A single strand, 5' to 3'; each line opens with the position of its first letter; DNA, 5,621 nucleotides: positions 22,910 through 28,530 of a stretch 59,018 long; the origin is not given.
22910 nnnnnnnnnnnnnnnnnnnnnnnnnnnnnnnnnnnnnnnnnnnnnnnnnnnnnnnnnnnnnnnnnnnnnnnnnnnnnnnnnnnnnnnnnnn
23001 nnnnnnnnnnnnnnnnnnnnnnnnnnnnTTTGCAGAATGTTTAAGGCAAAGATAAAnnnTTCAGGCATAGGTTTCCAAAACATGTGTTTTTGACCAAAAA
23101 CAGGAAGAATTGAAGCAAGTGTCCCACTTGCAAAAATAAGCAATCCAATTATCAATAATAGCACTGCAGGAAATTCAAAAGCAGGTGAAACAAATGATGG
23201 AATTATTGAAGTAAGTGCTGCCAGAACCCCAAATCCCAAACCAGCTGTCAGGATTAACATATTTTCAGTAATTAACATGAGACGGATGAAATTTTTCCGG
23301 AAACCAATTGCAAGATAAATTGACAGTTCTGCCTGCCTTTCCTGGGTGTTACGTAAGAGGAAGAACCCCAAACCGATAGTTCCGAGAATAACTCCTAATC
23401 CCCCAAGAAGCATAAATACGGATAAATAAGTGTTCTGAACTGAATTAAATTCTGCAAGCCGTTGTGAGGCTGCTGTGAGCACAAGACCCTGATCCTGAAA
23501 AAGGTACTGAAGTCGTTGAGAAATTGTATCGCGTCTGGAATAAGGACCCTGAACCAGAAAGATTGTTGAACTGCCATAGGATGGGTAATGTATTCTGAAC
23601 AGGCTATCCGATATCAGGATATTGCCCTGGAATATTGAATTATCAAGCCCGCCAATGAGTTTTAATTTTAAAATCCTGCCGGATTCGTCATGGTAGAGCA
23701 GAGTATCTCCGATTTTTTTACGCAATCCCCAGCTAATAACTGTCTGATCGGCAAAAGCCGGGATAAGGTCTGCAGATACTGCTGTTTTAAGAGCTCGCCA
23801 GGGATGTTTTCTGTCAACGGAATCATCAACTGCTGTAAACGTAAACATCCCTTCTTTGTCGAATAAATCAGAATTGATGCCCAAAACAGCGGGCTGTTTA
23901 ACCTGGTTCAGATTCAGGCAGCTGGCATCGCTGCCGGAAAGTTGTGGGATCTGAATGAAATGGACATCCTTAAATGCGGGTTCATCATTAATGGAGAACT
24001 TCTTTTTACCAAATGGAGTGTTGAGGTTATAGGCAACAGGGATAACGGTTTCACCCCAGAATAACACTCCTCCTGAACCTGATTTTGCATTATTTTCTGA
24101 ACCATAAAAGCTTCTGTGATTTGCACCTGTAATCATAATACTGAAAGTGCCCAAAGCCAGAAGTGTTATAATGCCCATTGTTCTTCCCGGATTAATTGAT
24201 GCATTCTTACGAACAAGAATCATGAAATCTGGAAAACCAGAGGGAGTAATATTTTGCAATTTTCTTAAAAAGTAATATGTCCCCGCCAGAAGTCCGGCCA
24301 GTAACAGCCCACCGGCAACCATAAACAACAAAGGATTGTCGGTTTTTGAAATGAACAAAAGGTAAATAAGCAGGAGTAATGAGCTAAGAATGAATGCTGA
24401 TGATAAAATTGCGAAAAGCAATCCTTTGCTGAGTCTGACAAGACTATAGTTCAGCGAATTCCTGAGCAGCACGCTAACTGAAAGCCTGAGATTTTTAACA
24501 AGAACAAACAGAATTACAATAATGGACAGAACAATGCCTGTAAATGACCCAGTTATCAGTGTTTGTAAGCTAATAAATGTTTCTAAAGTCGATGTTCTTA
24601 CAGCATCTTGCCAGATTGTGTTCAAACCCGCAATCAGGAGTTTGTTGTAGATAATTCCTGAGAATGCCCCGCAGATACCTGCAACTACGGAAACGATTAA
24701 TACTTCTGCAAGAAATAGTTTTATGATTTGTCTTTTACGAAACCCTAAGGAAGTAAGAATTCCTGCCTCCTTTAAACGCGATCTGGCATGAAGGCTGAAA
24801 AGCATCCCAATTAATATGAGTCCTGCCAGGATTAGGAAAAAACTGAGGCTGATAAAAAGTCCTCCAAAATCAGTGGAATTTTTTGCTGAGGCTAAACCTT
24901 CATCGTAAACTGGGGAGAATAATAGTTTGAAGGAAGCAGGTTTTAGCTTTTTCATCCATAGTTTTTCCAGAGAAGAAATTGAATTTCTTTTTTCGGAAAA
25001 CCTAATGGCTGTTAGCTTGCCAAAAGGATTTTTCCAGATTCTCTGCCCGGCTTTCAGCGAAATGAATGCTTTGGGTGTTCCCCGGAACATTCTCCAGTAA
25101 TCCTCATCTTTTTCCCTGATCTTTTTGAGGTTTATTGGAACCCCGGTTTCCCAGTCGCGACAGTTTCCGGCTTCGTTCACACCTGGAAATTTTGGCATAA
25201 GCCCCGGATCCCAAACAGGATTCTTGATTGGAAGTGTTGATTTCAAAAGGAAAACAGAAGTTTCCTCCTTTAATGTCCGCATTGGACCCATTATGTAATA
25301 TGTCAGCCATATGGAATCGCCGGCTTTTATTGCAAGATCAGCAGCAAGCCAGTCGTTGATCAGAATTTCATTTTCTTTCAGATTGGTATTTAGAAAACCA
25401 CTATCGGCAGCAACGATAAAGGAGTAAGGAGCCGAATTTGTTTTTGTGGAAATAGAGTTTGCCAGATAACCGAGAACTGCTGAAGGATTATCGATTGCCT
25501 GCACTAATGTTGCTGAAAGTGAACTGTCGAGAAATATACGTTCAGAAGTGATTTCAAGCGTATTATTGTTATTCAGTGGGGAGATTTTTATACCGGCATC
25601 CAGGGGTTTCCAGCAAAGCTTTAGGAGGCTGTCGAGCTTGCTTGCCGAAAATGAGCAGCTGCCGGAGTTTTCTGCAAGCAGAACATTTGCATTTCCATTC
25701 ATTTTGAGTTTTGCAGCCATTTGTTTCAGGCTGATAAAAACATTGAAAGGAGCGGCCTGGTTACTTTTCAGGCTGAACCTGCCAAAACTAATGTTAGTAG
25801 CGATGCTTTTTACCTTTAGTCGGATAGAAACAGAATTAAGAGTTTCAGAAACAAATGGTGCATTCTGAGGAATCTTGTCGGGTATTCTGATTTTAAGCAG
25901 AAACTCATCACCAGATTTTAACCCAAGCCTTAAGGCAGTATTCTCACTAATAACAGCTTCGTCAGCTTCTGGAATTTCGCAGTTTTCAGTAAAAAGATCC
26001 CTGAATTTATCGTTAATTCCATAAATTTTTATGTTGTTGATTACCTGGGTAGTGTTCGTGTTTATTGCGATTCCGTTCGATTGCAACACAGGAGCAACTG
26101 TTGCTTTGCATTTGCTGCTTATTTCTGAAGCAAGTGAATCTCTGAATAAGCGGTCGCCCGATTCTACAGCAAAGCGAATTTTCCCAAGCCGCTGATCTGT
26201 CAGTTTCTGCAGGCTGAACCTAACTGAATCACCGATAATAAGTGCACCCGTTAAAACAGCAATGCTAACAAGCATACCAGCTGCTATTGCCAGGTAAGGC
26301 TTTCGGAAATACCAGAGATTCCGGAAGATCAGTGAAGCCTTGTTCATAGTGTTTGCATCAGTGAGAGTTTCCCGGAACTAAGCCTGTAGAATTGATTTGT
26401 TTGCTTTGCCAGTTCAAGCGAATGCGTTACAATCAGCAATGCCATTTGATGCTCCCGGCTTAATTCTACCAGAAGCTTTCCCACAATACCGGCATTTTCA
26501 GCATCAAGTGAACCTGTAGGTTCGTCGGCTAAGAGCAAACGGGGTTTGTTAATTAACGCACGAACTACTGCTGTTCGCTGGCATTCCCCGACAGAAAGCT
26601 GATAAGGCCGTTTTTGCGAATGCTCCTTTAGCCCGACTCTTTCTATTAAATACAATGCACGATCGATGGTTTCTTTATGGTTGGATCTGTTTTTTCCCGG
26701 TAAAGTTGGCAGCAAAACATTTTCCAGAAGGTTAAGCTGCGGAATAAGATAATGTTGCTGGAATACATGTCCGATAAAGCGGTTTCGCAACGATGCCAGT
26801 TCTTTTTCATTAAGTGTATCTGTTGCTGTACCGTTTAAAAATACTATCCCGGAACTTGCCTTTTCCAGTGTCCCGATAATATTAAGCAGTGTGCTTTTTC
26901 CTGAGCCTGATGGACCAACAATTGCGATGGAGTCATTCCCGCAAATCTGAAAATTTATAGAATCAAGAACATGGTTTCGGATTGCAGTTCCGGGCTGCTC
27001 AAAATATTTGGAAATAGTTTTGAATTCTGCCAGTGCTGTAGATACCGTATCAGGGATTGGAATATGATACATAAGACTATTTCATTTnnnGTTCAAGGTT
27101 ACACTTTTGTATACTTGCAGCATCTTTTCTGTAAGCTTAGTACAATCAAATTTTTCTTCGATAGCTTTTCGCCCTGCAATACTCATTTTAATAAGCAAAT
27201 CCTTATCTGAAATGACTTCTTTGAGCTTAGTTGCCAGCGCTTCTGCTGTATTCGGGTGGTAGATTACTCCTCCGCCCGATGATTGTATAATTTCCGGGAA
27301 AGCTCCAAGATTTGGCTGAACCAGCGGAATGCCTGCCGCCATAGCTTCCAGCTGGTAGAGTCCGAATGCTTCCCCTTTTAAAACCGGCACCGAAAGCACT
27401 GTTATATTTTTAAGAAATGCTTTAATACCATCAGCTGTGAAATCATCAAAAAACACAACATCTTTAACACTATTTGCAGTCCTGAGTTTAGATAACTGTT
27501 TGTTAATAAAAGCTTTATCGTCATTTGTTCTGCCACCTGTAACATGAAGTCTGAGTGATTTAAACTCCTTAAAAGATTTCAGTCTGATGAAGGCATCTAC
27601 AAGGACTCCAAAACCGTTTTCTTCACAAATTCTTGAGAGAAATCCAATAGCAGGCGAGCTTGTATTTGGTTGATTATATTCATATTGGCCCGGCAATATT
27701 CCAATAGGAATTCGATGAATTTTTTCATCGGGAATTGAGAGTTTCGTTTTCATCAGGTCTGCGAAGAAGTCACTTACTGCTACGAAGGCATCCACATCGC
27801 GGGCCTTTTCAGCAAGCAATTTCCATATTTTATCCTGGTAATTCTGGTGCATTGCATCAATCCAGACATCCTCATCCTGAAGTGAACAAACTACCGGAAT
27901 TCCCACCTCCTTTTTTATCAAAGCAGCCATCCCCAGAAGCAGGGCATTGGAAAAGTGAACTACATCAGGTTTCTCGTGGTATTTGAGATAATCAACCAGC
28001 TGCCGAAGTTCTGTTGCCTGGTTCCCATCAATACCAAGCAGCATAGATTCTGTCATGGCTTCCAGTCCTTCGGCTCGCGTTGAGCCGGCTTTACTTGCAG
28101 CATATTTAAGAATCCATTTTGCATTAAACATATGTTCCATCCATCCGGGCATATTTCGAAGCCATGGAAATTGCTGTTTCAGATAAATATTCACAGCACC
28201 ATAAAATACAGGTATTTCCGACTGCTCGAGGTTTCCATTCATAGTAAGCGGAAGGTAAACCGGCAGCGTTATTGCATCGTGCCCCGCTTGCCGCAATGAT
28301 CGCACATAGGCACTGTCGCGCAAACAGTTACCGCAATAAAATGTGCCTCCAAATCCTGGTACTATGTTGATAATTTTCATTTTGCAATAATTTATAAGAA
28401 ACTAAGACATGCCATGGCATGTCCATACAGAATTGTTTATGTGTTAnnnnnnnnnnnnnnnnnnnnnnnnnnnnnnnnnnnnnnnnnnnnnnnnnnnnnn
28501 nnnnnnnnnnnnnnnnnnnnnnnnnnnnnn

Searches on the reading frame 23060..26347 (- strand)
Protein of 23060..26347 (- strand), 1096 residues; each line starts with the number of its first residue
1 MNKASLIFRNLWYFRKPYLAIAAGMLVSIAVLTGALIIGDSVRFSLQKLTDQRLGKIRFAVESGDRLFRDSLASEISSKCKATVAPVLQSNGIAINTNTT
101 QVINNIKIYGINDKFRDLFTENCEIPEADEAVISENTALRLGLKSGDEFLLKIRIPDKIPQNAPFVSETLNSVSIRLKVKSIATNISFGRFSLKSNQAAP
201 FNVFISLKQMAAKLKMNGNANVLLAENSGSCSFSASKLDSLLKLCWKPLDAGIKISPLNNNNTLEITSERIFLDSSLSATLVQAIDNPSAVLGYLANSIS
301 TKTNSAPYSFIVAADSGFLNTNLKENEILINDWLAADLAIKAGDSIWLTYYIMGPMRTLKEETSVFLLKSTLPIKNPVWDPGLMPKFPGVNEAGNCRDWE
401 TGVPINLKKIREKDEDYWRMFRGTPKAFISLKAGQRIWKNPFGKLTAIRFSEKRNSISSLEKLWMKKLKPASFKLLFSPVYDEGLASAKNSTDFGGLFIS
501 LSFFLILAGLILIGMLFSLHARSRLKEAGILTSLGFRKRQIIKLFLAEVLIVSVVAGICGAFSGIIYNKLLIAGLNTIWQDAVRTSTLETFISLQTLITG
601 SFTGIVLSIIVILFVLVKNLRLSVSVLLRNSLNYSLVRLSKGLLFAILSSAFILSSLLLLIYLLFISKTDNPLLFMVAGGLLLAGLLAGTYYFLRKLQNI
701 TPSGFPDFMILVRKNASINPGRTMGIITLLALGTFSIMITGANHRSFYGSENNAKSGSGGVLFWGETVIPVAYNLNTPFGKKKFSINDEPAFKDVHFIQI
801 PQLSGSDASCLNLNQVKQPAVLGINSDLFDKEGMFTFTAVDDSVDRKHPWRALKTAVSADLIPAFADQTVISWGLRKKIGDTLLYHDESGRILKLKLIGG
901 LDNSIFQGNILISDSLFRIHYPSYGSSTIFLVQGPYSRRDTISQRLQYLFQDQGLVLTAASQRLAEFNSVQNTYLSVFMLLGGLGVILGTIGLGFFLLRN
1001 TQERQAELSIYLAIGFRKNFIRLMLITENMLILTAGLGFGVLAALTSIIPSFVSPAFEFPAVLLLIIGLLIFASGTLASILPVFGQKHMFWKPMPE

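Call 73: search_protein_families(library=pfam, proteins=[window:23060-26347:-], max_evalue=0.00001)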
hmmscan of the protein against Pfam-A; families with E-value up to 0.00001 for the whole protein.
window:23060-26347:- (1096 aa): 1 family
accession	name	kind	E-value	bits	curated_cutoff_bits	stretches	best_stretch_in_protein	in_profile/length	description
PF02687.27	FtsX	-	1e-17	64.7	25.5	2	500-617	2-113/120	FtsX-like permease C-terminal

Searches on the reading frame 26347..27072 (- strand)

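Call 73: search_protein_families(library=pfam, proteins=[window:26347-27072:-], max_evalue=0.00001)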
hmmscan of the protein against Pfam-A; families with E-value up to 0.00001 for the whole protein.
window:26347-27072:- (242 aa): 2 families
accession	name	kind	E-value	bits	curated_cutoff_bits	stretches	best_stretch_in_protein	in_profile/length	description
PF00005.33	ABC_tran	-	9.5e-29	101.2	25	1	36-186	1-136/137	ABC transporter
PF02463.25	SMC_N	-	9.6e-06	25.6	40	0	179-233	161-213/220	RecF/RecN/SMC N terminal domain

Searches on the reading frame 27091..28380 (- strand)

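Call 73: search_protein_families(library=pfam, proteins=[window:27091-28380:-], max_evalue=0.00001)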
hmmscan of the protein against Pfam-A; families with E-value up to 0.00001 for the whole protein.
window:27091-28380:- (430 aa): 4 families
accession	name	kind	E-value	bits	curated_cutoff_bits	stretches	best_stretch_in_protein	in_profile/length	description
PF00534.26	Glycos_transf_1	-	4.7e-20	72.2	26.4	1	239-405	12-171/172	Glycosyl transferases group 1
PF13692.12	Glyco_trans_1_4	-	5.1e-19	69.4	27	1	243-392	2-142/142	Glycosyl transferases group 1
PF13439.12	Glyco_transf_4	-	1.6e-13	51.5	28.5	1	125-228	61-166/170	Glycosyltransferase Family 4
PF13579.12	Glyco_trans_4_4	-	1.5e-10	42.1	29.7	1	124-227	62-158/158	Glycosyl transferase 4-like domain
